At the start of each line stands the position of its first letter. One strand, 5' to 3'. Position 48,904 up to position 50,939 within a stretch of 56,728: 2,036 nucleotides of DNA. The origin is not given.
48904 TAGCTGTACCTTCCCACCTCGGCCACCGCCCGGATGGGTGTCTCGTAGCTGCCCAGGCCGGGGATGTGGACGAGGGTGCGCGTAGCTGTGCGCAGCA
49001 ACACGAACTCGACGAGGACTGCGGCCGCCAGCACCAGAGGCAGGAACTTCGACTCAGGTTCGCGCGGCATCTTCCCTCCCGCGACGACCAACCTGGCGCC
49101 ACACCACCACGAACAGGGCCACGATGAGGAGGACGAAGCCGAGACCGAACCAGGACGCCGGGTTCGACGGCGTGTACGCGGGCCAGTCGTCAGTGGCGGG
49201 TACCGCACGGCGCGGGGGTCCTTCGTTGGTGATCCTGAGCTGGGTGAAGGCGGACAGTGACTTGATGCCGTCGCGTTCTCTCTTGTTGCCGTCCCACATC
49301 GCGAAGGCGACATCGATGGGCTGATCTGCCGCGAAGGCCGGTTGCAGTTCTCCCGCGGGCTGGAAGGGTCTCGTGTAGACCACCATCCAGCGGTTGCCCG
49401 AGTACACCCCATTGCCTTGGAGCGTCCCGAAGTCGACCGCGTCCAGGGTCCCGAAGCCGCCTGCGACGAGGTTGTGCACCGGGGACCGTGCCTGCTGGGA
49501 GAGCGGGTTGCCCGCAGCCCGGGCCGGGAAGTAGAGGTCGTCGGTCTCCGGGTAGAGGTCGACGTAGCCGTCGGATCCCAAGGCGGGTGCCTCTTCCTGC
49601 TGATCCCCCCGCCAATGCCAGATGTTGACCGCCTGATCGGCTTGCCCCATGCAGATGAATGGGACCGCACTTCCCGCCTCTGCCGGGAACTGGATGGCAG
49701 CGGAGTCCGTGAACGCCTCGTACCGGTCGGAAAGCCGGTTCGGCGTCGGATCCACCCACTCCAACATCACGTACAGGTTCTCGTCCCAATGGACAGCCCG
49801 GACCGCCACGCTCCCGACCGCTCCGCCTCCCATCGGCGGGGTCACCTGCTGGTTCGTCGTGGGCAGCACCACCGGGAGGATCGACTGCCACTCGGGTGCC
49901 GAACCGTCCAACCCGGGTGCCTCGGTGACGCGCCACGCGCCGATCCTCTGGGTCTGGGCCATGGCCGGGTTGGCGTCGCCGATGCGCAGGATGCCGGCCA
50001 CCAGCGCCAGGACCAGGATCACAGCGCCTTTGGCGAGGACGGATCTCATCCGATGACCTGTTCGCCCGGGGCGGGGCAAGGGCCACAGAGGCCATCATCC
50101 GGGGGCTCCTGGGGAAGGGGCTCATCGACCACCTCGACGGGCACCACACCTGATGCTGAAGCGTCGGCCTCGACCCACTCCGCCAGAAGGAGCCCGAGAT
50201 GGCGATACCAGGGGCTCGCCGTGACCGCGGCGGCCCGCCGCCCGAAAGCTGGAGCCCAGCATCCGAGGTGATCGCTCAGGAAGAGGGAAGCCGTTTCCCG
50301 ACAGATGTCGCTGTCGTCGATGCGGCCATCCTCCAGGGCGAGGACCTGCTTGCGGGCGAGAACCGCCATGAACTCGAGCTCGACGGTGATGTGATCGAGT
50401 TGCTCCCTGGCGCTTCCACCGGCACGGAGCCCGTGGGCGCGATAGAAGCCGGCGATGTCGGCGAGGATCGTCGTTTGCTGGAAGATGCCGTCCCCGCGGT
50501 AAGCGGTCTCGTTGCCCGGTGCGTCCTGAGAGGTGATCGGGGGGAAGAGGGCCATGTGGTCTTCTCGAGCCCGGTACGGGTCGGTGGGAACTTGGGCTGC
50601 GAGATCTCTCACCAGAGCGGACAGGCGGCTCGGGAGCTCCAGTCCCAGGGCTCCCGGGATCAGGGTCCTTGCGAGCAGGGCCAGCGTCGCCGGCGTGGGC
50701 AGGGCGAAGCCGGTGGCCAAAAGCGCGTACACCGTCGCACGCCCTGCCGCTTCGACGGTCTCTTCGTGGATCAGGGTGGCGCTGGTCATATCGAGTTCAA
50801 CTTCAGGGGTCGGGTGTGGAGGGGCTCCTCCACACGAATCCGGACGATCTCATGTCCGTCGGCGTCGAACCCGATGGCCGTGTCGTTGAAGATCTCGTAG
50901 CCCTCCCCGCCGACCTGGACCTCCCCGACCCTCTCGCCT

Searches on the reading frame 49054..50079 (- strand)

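Call 29: search_protein_families(library=pfam, proteins=[window:49054-50079:-], max_evalue=0.0001)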
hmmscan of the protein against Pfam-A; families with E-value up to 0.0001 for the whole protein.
window:49054-50079:- (341 aa): 1 family
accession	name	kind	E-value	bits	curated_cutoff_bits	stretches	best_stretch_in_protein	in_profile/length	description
PF09459.16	EB_dh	-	2e-31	110.3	33.3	1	62-274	2-236/236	Ethylbenzene dehydrogenase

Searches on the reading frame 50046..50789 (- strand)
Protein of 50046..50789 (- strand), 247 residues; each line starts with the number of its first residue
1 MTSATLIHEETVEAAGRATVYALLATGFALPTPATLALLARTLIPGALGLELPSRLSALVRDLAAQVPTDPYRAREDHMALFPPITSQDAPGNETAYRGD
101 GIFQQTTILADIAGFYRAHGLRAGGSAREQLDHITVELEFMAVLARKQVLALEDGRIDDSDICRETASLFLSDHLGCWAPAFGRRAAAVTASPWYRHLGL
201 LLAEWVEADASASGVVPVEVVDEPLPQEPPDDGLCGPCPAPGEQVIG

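Call 29: search_protein_families(library=pfam, proteins=[window:50046-50789:-], max_evalue=0.0001)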
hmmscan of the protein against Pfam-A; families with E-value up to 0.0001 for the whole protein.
window:50046-50789:- (247 aa): 1 family
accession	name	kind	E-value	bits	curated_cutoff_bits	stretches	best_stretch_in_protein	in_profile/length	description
PF02613.20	Nitrate_red_del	-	3.7e-16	59.9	22.2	1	55-182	7-134/136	Nitrate reductase delta subunit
